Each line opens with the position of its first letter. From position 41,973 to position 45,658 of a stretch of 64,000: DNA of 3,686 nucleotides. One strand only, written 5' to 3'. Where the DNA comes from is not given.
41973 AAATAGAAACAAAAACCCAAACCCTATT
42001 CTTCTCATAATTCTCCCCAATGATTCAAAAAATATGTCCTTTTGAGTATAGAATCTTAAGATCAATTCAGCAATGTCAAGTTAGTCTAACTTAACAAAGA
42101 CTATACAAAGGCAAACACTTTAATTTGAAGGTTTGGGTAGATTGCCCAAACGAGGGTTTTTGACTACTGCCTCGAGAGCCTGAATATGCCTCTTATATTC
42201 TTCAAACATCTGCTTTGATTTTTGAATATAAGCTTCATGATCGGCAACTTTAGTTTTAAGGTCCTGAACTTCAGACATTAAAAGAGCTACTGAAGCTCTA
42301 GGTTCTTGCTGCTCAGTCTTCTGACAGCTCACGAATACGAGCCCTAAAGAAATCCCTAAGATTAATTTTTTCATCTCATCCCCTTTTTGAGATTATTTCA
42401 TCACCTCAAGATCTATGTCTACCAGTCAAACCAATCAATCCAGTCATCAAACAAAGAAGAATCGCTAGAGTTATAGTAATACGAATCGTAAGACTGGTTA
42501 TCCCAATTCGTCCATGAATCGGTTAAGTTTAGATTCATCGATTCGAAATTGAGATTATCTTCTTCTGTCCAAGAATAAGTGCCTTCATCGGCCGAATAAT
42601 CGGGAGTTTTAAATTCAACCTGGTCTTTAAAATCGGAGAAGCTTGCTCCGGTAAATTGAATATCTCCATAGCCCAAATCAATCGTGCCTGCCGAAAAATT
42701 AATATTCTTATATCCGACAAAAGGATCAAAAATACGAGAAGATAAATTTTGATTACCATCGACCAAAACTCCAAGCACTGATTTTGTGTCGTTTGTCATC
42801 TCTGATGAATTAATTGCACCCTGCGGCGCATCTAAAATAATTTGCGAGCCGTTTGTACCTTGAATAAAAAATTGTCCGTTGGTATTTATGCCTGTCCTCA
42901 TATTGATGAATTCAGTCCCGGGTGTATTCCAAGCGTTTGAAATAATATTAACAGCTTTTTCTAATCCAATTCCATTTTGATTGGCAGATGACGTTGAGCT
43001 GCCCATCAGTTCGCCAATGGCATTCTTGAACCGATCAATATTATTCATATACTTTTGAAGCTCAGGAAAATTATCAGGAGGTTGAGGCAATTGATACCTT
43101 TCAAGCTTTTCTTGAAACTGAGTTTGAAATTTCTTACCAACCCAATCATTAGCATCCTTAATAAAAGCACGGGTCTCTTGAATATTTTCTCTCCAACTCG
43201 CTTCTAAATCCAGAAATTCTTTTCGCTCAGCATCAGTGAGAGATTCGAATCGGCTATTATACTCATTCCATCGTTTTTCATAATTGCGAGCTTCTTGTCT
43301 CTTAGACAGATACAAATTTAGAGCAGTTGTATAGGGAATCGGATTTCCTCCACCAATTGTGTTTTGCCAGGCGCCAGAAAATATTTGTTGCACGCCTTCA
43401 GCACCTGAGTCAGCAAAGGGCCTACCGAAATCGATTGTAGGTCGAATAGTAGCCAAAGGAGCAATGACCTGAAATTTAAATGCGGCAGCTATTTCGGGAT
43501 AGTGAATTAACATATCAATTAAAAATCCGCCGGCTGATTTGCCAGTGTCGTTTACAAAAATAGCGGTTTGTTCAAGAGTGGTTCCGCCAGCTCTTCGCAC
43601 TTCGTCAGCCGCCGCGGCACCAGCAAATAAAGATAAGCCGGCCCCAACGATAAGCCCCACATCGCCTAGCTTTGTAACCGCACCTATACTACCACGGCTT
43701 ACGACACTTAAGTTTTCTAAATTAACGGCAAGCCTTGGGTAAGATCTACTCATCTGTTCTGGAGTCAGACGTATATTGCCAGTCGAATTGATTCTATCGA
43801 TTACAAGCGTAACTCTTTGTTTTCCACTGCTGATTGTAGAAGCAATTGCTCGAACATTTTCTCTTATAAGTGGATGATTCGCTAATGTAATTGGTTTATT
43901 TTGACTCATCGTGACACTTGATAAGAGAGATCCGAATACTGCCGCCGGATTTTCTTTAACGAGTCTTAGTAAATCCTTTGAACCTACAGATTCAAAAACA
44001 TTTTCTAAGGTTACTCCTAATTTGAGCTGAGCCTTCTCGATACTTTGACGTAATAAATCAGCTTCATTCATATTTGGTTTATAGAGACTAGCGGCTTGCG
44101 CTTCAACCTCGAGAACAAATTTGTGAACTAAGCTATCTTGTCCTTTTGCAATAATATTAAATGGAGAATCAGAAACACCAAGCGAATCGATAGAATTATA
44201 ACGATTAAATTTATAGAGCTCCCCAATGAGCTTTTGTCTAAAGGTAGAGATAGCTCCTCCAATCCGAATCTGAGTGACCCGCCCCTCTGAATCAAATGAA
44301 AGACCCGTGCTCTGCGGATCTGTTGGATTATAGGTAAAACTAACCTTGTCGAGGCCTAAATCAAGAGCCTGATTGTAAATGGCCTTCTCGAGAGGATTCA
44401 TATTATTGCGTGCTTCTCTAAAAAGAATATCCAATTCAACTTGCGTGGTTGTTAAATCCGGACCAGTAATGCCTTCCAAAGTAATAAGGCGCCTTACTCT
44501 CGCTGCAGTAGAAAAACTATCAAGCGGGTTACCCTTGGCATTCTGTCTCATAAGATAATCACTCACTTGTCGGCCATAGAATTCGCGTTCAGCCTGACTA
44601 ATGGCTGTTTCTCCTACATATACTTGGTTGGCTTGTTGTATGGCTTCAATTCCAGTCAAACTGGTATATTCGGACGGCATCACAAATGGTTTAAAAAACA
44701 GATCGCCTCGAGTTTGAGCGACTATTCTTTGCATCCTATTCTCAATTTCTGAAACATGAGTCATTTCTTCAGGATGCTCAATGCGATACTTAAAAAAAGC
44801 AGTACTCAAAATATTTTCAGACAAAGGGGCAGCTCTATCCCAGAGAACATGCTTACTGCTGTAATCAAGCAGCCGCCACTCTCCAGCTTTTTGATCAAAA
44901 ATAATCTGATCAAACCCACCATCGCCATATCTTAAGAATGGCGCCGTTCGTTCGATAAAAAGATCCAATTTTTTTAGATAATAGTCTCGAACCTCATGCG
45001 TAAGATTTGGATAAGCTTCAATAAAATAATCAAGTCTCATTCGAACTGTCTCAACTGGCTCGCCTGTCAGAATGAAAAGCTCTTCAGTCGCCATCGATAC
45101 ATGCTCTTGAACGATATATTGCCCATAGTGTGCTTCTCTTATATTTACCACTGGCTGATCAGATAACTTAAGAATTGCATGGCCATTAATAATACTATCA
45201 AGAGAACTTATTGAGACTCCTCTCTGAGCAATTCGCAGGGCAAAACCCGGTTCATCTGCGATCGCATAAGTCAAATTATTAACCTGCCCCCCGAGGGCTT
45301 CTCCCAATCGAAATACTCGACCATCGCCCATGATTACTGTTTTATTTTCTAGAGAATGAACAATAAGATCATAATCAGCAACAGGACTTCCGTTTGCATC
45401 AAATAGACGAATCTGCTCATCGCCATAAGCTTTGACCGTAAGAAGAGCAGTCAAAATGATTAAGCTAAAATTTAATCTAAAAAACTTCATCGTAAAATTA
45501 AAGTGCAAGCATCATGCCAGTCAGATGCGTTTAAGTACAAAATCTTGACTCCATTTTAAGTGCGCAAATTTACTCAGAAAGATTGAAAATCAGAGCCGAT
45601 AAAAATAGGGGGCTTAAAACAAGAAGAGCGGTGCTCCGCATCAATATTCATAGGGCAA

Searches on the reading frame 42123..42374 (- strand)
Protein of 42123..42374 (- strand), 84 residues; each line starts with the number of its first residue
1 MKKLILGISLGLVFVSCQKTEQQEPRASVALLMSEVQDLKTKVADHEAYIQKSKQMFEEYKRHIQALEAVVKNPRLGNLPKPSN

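Call 4: search_protein_families(library=pfam, proteins=[window:42123-42374:-], max_evalue=0.1)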
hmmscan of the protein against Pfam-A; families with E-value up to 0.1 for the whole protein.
window:42123-42374:- (84 aa): 9 families
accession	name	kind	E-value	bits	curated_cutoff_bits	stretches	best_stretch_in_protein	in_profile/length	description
PF08232.17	Striatin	-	0.0011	19.8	29.4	1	34-75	25-66/151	Striatin family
PF12329.13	TMF_DNA_bd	-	0.012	16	35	1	28-67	13-52/74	TATA element modulatory factor 1 DNA binding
PF08614.16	ATG16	-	0.013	16.1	33.7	1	18-69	114-165/200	Autophagy protein 16 (ATG16)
PF00038.26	Filament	-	0.03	14.4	40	1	34-73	196-235/313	Intermediate filament protein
PF08647.16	BRE1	-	0.032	14.7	27.9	1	21-73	11-63/95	BRE1 E3 ubiquitin ligase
PF17098.10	Wtap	-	0.048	14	35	1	33-69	110-146/155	WTAP/Mum2p family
PF02203.21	TarH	-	0.078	13.3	25.2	1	26-61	70-105/177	Tar ligand binding domain homologue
PF02672.20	CP12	-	0.088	14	22.7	0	22-60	19-56/70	CP12 domain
PF03350.21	UPF0114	-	0.094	13.4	23.1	0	4-44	63-102/117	Uncharacterized protein family, UPF0114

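Call 19: search_protein_families(library=ncbifam, proteins=[window:42123-42374:-], max_evalue=0.1)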
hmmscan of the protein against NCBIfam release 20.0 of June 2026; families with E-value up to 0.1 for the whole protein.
window:42123-42374:- (84 aa): 6 families
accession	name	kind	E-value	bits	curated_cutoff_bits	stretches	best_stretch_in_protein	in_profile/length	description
NF045838.1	MG289_thiam_LP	equivalog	0.023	14.1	225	1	5-66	11-70/390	ABC transporter thiamine pyrophosphate-binding lipoprotein p37/Cypl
NF050142.1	PG1828_fam_lipo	equivalog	0.025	15.3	50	1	1-48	1-52/59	PG1828 family lipoprotein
NF003422.0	PRK04863.1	equivalog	0.03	11.9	699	1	22-72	832-882/1486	chromosome partition protein MukB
NF033729.0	borfam54_2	equivalog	0.042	13.6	30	1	5-73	13-83/226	complement regulator-acquiring protein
NF058554.1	BT_3328_fam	equivalog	0.044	12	1100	1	1-60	1-59/840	BT3328 family hyaluronic acid endo-lyase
NF005249.0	PRK06760.1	subfamily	0.055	13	287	1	3-62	7-64/223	hypothetical protein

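Call 47: search_protein_families(library=padloc, proteins=[window:42123-42374:-], max_evalue=0.1)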
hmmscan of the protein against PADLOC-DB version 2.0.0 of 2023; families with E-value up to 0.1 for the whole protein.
window:42123-42374:- (84 aa): 2 families
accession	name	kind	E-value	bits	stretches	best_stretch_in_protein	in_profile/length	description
PDLC00743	Effector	-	0.022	11.9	1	13-65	71-122/384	Endonuclease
PDLC03795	RTasSLATT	-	0.027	12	1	25-72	59-106/183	DRT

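Call 48: search_protein_families(library=phrogs, proteins=[window:42123-42374:-], max_evalue=0.1)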
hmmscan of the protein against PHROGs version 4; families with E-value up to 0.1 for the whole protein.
window:42123-42374:- (84 aa): 5 families
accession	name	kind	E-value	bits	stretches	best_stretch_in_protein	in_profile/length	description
phrog_812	-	lysis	0.00021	22.4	1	22-68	49-95/102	Rz-like spanin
phrog_89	-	lysis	0.016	16.2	1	2-69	4-71/143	Rz-like spanin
phrog_20644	-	tail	0.036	13.4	1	29-80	95-147/671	tail length tape measure protein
phrog_38539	-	unknown function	0.067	14.5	1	27-68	26-67/70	-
phrog_13576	-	other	0.095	13.9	0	19-70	62-113/126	methyltransferase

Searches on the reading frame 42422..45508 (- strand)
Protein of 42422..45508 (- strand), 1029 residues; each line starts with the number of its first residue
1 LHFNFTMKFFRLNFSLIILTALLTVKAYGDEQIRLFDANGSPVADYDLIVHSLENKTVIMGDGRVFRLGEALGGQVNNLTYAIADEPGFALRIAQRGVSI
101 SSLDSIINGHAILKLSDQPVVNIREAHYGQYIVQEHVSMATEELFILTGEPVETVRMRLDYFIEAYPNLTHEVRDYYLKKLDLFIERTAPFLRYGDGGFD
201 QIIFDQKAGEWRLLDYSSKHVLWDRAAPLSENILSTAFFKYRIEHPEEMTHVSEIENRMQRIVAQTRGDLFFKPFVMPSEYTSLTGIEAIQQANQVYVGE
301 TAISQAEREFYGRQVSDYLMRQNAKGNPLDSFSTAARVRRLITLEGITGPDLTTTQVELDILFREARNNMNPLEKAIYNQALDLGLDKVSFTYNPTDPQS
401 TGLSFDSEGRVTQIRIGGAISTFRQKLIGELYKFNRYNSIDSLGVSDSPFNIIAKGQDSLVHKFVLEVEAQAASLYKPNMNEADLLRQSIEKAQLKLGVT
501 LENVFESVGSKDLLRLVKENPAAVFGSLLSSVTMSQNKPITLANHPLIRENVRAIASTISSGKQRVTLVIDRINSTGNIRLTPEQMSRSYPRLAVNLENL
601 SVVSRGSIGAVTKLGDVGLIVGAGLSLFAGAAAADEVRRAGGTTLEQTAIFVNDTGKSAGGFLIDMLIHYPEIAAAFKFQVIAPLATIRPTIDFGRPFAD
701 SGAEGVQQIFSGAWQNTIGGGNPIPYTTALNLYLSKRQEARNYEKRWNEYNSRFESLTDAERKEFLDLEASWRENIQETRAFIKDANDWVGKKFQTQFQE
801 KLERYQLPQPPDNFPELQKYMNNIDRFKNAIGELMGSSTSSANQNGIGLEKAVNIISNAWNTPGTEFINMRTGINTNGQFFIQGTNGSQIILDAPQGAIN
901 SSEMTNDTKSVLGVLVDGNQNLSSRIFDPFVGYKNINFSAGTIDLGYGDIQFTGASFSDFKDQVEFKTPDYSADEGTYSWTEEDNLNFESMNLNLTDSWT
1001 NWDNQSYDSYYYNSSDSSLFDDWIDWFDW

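Call 4: search_protein_families(library=pfam, proteins=[window:42422-45508:-], max_evalue=0.1)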
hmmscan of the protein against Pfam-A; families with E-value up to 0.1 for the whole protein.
window:42422-45508:- (1029 aa): 0 families

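Call 19: search_protein_families(library=ncbifam, proteins=[window:42422-45508:-], max_evalue=0.1)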
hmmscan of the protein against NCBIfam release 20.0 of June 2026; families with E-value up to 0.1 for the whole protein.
window:42422-45508:- (1029 aa): 0 families

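Call 47: search_protein_families(library=padloc, proteins=[window:42422-45508:-], max_evalue=0.1)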
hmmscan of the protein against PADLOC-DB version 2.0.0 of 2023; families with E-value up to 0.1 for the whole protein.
window:42422-45508:- (1029 aa): 0 families

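Call 48: search_protein_families(library=phrogs, proteins=[window:42422-45508:-], max_evalue=0.1)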
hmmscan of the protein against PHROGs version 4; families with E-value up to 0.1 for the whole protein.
window:42422-45508:- (1029 aa): 0 families

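Call 69: search_solved_structures(query=window:42422-45508:-, max_evalue=1)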
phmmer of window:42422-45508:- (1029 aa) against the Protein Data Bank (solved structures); distinct sequences matched with E-value up to 1: 8.
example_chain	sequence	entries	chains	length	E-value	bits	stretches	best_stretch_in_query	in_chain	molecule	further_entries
8fwe_R3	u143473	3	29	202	0.61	11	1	856-894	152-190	Neck 1 protein, gp14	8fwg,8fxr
5ubt_B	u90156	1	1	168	0.66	10.9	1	743-838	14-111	Phosphatidylinositol 3-kinase regulatory subunit alpha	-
5dxh_B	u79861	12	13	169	0.66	10.9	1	743-838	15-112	Phosphatidylinositol 3-kinase regulatory subunit alpha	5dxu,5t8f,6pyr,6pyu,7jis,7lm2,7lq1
6g6w_B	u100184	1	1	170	0.66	10.9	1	743-838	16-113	Phosphatidylinositol 3-kinase regulatory subunit alpha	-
5vlr_B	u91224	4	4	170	0.67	10.9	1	743-838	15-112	Phosphatidylinositol 3-kinase regulatory subunit alpha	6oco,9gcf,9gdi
9l3r_B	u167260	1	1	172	0.68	10.8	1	743-838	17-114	Phosphatidylinositol 3-kinase regulatory subunit alpha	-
6ocu_B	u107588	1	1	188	0.86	10.5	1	743-837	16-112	Phosphatidylinositol 3-kinase regulatory subunit alpha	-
8j07_g5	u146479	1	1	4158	0.99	10.3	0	774-858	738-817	Dynein axonemal heavy chain 6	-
